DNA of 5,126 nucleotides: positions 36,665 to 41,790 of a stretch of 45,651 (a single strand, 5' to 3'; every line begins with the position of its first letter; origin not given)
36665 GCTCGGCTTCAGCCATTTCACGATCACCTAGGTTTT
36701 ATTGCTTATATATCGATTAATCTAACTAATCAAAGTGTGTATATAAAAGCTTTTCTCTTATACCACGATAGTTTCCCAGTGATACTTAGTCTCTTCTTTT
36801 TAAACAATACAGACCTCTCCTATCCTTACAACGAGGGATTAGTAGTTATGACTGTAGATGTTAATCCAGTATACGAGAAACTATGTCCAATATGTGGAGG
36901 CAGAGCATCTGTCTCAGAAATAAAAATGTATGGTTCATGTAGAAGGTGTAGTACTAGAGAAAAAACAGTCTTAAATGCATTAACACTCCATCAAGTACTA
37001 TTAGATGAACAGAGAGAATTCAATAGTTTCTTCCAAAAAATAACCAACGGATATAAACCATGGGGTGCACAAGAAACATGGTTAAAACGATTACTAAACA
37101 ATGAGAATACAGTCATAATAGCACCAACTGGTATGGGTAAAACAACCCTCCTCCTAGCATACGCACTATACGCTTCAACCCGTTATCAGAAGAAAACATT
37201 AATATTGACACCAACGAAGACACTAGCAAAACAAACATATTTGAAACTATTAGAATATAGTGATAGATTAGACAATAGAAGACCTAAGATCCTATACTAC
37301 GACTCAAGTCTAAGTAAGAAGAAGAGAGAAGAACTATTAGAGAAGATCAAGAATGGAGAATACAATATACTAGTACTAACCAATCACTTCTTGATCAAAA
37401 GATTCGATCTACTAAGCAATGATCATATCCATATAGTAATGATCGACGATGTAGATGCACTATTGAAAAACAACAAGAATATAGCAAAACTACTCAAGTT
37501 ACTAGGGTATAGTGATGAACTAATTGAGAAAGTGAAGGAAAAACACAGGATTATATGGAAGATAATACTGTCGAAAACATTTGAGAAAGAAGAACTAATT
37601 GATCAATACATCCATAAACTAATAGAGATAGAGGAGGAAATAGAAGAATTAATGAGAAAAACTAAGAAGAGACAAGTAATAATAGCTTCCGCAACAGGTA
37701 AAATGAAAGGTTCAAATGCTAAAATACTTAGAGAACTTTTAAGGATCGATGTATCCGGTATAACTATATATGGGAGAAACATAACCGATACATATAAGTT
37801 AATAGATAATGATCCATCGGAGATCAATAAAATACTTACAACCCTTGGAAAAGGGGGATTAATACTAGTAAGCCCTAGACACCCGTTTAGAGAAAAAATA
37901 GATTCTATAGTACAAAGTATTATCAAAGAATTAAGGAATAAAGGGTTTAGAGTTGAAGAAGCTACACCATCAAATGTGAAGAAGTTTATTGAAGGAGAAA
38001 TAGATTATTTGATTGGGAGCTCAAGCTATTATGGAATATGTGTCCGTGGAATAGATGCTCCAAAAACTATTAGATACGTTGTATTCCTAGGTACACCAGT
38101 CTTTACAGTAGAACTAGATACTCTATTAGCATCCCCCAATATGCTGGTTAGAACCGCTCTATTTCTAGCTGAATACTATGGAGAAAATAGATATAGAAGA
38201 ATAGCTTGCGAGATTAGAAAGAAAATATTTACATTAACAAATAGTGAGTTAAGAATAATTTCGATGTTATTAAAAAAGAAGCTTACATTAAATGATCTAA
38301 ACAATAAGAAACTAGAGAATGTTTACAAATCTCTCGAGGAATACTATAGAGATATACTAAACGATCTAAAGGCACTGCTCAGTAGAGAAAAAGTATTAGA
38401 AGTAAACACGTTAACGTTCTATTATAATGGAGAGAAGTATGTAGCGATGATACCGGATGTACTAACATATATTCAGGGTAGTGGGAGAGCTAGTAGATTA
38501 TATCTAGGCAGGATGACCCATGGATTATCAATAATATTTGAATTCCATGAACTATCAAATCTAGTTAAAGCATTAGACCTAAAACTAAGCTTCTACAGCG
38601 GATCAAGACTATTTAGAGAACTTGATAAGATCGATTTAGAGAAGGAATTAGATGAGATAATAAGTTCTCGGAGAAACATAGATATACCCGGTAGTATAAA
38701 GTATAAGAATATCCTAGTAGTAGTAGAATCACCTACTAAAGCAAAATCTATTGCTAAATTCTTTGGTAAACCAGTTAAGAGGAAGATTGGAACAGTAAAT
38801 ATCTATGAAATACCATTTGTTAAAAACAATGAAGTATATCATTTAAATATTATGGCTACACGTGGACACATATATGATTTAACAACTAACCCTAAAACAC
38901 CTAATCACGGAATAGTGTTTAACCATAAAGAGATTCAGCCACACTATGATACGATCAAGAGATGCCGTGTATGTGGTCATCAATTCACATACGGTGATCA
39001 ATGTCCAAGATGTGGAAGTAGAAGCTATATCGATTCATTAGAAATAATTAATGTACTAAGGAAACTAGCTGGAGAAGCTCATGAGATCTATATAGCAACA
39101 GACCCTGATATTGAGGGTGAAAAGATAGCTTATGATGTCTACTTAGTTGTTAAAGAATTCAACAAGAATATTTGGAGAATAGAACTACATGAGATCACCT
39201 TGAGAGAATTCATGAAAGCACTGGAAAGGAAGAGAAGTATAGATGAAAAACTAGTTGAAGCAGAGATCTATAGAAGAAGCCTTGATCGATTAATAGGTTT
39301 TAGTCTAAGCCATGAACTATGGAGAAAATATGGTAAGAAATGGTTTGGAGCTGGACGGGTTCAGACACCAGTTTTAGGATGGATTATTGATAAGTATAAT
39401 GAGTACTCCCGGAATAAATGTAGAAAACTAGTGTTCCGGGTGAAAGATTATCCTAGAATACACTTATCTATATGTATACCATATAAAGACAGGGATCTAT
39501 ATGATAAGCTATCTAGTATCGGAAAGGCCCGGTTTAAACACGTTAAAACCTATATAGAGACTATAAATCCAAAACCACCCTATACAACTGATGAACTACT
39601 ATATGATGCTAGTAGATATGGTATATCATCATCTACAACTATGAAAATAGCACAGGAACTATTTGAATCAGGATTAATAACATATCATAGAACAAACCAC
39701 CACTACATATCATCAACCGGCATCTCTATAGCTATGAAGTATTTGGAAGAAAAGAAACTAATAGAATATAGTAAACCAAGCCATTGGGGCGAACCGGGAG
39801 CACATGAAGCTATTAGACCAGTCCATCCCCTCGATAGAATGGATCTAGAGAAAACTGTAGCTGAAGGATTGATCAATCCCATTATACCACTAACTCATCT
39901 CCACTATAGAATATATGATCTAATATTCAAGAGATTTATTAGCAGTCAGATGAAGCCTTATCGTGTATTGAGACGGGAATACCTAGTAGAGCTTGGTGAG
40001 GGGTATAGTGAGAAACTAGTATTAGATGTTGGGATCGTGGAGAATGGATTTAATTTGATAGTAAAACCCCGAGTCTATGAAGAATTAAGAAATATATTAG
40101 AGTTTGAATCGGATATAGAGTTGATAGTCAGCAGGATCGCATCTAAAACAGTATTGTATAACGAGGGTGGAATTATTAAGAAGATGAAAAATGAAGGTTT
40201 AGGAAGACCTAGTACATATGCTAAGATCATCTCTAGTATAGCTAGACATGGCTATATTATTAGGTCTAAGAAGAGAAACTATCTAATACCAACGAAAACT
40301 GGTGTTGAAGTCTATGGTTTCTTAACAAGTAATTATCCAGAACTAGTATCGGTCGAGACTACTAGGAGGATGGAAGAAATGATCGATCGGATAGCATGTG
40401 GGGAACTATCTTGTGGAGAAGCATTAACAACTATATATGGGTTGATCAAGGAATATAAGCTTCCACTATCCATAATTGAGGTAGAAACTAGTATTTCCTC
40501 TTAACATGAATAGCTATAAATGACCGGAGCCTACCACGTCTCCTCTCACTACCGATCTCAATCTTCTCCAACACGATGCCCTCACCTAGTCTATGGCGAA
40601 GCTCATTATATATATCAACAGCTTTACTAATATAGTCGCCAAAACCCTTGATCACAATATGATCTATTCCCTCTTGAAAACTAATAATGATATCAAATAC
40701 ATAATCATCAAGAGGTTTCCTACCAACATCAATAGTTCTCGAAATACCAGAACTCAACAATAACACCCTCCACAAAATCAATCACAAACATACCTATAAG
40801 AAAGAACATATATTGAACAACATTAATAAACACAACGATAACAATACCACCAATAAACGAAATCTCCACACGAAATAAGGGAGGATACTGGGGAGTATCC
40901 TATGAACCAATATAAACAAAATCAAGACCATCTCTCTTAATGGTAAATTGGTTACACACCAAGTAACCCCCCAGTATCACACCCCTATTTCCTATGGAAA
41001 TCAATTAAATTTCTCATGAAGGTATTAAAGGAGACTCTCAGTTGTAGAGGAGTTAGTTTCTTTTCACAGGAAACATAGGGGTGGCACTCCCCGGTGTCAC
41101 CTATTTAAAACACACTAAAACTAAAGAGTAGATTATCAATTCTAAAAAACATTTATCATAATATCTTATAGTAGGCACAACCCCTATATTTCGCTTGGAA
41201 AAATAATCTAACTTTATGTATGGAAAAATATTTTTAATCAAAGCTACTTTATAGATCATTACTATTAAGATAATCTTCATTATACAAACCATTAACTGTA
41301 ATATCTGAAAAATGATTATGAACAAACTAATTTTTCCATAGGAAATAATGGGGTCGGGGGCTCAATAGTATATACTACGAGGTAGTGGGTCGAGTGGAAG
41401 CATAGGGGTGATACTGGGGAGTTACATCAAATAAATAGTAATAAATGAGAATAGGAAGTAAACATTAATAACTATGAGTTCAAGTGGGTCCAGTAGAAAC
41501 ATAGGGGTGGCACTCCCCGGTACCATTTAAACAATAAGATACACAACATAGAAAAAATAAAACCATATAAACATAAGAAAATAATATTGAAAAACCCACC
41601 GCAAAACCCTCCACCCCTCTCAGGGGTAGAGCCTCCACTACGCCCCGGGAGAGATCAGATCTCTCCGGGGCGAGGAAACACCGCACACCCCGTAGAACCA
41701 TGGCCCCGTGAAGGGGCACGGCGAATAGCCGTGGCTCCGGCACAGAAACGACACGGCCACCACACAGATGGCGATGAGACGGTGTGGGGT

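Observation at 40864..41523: Cluster of seven ORB-like repeats around AT-rich DNA: a candidate replication origin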

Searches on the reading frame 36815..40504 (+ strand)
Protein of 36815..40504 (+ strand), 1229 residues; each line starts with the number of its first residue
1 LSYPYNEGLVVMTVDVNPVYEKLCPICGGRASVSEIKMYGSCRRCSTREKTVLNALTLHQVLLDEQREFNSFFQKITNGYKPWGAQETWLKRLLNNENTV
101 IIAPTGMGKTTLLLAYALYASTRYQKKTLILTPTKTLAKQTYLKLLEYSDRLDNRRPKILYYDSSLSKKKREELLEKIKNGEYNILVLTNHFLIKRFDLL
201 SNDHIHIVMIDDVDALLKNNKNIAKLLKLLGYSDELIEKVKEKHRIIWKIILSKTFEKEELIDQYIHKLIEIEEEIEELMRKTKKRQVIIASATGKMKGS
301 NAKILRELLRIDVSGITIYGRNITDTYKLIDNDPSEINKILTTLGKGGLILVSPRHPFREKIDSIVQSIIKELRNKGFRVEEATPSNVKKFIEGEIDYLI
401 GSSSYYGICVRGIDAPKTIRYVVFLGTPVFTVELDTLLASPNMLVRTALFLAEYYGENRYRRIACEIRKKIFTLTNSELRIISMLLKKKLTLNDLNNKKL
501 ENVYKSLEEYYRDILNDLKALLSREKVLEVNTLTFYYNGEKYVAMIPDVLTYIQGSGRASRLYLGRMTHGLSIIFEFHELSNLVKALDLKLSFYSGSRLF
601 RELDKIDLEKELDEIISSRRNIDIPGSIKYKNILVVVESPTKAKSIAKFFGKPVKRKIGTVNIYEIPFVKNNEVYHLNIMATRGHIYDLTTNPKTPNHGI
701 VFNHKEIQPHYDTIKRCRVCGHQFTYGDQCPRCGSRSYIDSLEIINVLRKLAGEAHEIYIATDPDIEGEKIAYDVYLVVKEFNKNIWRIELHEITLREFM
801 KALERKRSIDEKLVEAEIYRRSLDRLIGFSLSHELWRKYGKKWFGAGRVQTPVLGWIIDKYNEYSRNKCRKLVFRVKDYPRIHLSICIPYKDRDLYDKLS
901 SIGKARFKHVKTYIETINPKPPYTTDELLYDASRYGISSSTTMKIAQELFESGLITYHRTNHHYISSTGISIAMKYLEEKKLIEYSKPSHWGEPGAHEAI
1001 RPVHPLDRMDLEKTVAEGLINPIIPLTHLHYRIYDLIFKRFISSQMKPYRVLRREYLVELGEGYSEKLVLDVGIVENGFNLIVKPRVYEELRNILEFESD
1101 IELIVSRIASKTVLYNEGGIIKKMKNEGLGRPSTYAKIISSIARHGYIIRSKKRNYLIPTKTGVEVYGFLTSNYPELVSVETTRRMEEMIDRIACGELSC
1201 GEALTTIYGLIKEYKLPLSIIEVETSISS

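Call 16: find_related_loci(query=window:36815-40504:+, collection=genome_contigs, flank=6000)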
Query window:36815-40504:+ (1229 aa) in genome_contigs; peptide patterns used: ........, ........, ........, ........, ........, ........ (x = any residue, [..] = any of these).
600 stretches matched a pattern (row limit reached: there are more); 2 encode a relative of the query (tblastn E <= 1e-3); 2 distinct loci.
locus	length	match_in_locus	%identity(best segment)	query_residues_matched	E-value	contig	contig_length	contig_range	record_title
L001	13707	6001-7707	26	634-1208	4e-43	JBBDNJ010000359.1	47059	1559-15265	MAG: Candidatus Binatia bacterium isolate LejiaB_54_11 Lejia_B_920_length_47059_cov_6, whole genome shotgun sequence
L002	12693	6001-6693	26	24-273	2e-9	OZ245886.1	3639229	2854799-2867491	MAG: Balneolaceae bacterium isolate 74665a0e-9b19-445b-894a-910980f5f7f2 genome assembly, chromosome: 1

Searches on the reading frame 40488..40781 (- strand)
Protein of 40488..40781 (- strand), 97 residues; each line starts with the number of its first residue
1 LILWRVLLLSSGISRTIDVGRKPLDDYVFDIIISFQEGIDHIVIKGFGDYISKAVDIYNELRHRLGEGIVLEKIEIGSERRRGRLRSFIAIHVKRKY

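Call 15: search_protein_families(library=pfam, proteins=[window:40488-40781:-])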
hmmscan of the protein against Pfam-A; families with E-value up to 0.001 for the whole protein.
window:40488-40781:- (97 aa): 1 family
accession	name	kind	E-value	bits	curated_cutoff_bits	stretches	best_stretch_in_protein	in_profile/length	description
PF01918.27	Alba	-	2.1e-13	50.2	25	1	16-78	2-66/66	Alba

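Call 18: find_homologous_proteins(query=window:40488-40781:-, max_evalue=0.00001)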
Query window:40488-40781:- (97 aa): 22 proteins with E <= 0.00001 among 25 candidates.
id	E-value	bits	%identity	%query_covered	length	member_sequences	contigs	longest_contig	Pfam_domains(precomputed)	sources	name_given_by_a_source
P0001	2.6e-49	183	100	92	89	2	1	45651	PF01918.28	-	-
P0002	1.1e-33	133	69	88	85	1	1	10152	PF01918.28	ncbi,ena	-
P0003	3.5e-33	131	69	88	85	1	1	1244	PF01918.28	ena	-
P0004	9.0e-32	127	64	92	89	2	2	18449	PF01918.28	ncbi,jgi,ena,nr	ncbi:MAG: DNA-binding protein [Thermoprotei archaeon]|nr:MAG: DNA-binding protein [Thermoprotei arch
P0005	2.0e-31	126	66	95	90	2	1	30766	PF01918.28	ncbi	-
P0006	2.9e-31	125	69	88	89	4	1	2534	PF01918.28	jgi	-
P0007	1.3e-29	120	70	84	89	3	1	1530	PF01918.28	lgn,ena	-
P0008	4.0e-29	118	67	88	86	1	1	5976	PF01918.28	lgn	-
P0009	4.1e-27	112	66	86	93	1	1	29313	PF01918.28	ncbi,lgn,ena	-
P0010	4.6e-26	109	57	92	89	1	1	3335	PF01918.28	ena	-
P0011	9.8e-26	108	61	86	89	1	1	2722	PF01918.28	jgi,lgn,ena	-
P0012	1.2e-25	107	62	85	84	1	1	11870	PF01918.28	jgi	-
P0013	1.5e-25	107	62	85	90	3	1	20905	PF01918.28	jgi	-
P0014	2.5e-25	106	60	85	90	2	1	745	PF01918.28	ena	-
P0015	3.5e-25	106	60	86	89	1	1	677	PF01918.28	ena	-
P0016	6.2e-25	105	59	86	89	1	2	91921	PF01918.28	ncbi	-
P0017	8.9e-25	105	59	86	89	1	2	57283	PF01918.28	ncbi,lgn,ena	-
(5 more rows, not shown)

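Call 21: find_encoding_contigs(protein=P0002, flank=6000, max_places=3)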
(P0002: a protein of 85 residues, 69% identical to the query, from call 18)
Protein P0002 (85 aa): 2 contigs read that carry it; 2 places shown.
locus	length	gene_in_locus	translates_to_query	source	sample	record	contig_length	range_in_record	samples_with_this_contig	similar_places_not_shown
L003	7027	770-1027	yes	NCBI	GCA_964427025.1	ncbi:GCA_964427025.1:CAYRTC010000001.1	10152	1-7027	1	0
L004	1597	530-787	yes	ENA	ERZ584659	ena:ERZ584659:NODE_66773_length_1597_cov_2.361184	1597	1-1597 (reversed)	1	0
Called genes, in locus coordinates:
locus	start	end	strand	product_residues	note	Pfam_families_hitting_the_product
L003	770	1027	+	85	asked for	PF01918:Alba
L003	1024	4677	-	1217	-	PF00270:DEAD, PF04851:ResIII, PF00271:Helicase_C (faint), PF01751:Toprim, PF01131:Topoisom_bac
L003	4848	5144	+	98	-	PF01918:Alba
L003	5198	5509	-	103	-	-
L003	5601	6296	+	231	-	-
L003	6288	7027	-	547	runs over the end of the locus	PF00176:SNF2-rel_dom (faint), PF00270:DEAD, PF04851:ResIII, PF22590:Cas3-like_C_2 (faint), PF16203:ERCC3_RAD25_C, PF00271:Helicase_C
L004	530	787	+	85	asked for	PF01918:Alba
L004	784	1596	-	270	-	?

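Call 22: find_encoding_contigs(protein=P0004, flank=6000, max_places=3)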
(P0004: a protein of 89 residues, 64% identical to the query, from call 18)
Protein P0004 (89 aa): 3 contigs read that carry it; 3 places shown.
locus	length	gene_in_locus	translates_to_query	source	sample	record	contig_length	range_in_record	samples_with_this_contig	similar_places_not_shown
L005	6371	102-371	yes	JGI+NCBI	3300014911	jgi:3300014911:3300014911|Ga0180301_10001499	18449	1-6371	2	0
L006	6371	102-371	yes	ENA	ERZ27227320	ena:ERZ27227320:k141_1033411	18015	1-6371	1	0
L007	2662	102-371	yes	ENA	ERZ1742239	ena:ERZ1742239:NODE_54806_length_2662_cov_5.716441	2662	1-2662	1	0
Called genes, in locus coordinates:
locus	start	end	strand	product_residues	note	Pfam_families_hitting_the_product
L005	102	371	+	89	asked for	PF01918:Alba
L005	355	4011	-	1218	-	PF00270:DEAD, PF04851:ResIII (weak), PF01751:Toprim, PF01131:Topoisom_bac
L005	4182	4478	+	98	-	PF01918:Alba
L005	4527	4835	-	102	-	-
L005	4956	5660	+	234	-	-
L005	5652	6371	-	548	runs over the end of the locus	PF00176:SNF2-rel_dom (weak), PF00270:DEAD, PF04851:ResIII, PF16203:ERCC3_RAD25_C, PF00271:Helicase_C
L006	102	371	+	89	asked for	PF01918:Alba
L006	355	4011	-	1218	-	PF00270:DEAD, PF04851:ResIII (weak), PF01751:Toprim, PF01131:Topoisom_bac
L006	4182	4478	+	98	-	PF01918:Alba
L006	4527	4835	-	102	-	-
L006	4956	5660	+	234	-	-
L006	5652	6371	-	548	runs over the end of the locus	PF00176:SNF2-rel_dom (weak), PF00270:DEAD, PF04851:ResIII, PF16203:ERCC3_RAD25_C, PF00271:Helicase_C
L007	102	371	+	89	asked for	PF01918:Alba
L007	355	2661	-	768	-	?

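Call 23: find_encoding_contigs(protein=P0005, flank=6000, max_places=2)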
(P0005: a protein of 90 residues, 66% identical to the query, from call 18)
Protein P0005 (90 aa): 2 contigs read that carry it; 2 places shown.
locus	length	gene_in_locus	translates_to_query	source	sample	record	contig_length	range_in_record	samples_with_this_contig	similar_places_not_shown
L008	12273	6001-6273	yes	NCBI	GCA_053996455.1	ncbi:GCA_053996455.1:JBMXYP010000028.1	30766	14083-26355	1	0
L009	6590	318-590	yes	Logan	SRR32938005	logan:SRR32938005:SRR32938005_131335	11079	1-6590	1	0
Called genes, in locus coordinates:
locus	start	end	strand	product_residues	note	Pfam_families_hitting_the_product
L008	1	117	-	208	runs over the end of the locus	PF00227:Proteasome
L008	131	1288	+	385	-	PF00465:Fe-ADH, PF13685:Fe-ADH_2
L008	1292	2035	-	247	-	PF00254:FKBP_C (weak), PF22199:FKBP26_IF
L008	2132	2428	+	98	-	-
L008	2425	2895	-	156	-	PF09183:DUF1947, PF01472:PUA, PF26292:PUA_elF2D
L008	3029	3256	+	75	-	PF01423:LSM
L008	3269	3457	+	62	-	PF01907:Ribosomal_L37e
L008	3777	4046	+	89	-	-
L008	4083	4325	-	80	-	PF01037:AsnC_trans_reg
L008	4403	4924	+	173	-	PF04034:Ribo_biogen_C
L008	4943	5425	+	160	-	-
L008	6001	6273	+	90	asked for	PF01918:Alba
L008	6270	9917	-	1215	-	PF00270:DEAD, PF04851:ResIII, PF01751:Toprim, PF01131:Topoisom_bac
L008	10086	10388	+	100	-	PF01918:Alba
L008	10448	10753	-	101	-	-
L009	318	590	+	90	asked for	PF01918:Alba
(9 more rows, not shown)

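Call 24: find_encoding_contigs(protein=P0009, flank=6000, max_places=2)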
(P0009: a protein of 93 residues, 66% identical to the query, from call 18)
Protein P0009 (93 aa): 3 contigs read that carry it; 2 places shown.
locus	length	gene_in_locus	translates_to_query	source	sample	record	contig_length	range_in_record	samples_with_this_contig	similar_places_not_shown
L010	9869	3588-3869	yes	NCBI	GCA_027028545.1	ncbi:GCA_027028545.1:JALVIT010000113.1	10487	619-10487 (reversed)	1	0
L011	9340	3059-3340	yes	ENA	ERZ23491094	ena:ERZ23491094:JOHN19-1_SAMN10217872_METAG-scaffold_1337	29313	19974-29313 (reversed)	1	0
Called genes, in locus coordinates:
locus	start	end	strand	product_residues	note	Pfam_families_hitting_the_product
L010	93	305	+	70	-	-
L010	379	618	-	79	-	-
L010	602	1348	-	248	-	PF09973:DUF2208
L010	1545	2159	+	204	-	-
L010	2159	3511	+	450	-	PF02308:MgtC, PF13194:DUF4010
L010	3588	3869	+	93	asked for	PF01918:Alba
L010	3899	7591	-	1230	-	PF13245:AAA_19 (faint), PF00270:DEAD, PF04851:ResIII, PF00271:Helicase_C (weak), PF25199:nSTAND_NTPase5 (faint), PF01751:Toprim, PF01131:Topoisom_bac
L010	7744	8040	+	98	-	PF01918:Alba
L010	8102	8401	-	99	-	-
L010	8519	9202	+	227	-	-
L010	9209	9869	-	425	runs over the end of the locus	?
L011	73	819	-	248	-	PF09973:DUF2208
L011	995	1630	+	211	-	-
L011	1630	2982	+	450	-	PF02308:MgtC, PF13194:DUF4010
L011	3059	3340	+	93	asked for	PF01918:Alba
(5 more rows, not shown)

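Call 25: find_encoding_contigs(protein=P0016, flank=6000, max_places=2)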
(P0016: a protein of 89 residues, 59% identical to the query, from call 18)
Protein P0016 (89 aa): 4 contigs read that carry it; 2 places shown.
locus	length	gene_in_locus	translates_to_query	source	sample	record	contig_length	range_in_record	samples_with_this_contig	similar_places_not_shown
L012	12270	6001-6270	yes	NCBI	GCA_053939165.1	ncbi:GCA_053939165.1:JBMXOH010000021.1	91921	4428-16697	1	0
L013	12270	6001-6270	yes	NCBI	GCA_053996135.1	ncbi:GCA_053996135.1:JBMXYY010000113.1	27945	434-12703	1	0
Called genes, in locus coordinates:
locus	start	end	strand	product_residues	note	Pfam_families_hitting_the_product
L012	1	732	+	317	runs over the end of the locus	PF14520:HHH_5, PF00154:RecA_N, PF13481:AAA_25, PF08423:Rad51, PF06745:ATPase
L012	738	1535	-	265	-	PF01478:Peptidase_A24 (weak), PF06847:Arc_PepC_II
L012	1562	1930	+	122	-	-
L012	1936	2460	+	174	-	PF04677:CwfJ_C_1, PF11969:DcpS_C, PF01230:HIT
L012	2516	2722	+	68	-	-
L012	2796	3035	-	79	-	-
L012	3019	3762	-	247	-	PF09973:DUF2208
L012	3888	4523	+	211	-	-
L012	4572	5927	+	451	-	PF02308:MgtC, PF13194:DUF4010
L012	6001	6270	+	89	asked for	PF01918:Alba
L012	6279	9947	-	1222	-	PF00270:DEAD, PF04851:ResIII, PF00271:Helicase_C (faint), PF01751:Toprim, PF01131:Topoisom_bac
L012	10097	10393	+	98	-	PF01918:Alba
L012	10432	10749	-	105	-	-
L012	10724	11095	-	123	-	-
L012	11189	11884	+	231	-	-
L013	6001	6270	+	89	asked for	PF01918:Alba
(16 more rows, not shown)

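Call 26: find_encoding_contigs(protein=P0017, flank=6000, max_places=2)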
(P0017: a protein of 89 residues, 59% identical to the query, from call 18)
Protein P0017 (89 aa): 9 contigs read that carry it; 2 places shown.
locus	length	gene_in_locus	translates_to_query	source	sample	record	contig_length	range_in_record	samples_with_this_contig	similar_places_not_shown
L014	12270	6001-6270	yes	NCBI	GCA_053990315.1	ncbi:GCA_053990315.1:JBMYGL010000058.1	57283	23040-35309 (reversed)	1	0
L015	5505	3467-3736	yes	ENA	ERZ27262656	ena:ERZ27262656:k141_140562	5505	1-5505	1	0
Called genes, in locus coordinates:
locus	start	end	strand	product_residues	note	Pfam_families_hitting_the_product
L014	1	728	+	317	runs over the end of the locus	PF14520:HHH_5, PF00154:RecA_N, PF13481:AAA_25, PF08423:Rad51, PF06745:ATPase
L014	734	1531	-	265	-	PF01478:Peptidase_A24 (weak), PF06847:Arc_PepC_II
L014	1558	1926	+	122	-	-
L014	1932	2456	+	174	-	PF04677:CwfJ_C_1, PF11969:DcpS_C, PF01230:HIT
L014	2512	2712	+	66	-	-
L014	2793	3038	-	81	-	-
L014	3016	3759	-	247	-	PF09973:DUF2208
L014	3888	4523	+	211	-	-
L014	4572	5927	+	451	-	PF02308:MgtC, PF13194:DUF4010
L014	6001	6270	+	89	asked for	PF01918:Alba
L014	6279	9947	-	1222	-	PF00270:DEAD, PF04851:ResIII, PF00271:Helicase_C (faint), PF25199:nSTAND_NTPase5 (faint), PF01751:Toprim, PF01131:Topoisom_bac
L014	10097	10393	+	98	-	PF01918:Alba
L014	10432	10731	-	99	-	-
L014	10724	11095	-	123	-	-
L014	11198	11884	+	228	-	-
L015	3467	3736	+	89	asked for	PF01918:Alba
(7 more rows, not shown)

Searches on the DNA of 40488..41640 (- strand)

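Call 43: search_rna_families(sources=[L003, L008, L018, L021, L024, L012], threshold=gathering)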
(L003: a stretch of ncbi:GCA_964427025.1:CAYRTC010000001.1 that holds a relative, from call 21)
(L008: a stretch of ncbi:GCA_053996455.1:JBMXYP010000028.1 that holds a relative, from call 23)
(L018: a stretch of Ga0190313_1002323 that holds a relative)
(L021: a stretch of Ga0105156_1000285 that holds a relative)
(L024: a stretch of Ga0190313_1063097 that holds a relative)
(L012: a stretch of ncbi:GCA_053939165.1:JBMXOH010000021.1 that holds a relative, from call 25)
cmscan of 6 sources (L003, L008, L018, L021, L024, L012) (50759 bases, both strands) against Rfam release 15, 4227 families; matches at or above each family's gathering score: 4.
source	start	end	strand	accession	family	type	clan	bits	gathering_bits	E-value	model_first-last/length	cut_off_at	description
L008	4948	5276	-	RF00373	RNaseP_arch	Gene; ribozyme;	CL00002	176.4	84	9e-51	1-288/288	no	Archaeal RNase P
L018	8850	9183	-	RF00373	RNaseP_arch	Gene; ribozyme;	CL00002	163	84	1.5e-46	1-288/288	no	Archaeal RNase P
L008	3595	3700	+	RF00005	tRNA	Gene; tRNA;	CL00001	58.6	29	3.4e-10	1-71/71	no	tRNA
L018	7413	7518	+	RF00005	tRNA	Gene; tRNA;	CL00001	56.4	29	1.4e-09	1-71/71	no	tRNA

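Call 93: search_rna_families(source=window, start=40700, end=41640, threshold=evalue, max_evalue=1)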
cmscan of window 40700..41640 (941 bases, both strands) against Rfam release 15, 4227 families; matches with E-value up to 1: 0.
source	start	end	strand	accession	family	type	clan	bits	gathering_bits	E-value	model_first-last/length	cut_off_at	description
